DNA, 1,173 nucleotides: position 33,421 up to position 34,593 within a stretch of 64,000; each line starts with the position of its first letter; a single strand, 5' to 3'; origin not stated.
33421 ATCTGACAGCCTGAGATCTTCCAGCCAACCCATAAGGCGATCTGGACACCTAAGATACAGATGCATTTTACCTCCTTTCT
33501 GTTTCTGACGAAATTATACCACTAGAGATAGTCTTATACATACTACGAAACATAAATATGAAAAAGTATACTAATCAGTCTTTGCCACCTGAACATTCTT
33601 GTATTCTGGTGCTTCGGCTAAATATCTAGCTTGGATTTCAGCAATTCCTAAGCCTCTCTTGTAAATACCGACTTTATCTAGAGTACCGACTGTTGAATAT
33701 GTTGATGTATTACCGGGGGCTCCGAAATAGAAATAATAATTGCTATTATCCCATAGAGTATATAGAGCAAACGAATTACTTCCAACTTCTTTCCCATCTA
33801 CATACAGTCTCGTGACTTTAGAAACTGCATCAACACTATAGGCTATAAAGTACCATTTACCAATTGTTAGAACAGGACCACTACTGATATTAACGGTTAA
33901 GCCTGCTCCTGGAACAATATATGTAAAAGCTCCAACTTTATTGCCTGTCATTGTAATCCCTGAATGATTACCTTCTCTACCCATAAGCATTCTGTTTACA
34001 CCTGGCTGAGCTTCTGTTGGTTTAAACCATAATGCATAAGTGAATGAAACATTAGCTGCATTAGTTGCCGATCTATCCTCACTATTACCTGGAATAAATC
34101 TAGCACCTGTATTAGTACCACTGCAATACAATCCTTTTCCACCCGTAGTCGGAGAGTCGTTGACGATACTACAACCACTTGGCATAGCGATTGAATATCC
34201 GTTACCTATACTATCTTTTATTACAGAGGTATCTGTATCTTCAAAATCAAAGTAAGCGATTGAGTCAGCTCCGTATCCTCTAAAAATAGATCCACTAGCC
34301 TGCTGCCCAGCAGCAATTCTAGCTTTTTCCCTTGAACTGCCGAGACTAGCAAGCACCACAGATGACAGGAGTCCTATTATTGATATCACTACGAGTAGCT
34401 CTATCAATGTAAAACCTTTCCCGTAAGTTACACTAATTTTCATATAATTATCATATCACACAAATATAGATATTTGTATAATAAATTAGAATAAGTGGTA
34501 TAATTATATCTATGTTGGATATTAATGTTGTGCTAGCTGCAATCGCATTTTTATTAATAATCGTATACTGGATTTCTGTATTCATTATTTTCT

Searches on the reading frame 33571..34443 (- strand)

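Call 47: search_protein_families(library=pfam, proteins=[window:33571-34443:-], max_evalue=0.01)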
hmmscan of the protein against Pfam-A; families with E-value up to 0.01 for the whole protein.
window:33571-34443:- (290 aa): 2 families
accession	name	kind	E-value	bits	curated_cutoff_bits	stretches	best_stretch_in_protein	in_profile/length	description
PF13385.13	Laminin_G_3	-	3.6e-19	69.8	27.6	1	128-271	13-151/151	Concanavalin A-like lectin/glucanases superfamily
PF07963.17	N_methyl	-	7.4e-07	28.9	21.2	1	9-31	5-27/27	Prokaryotic N-terminal methylation motif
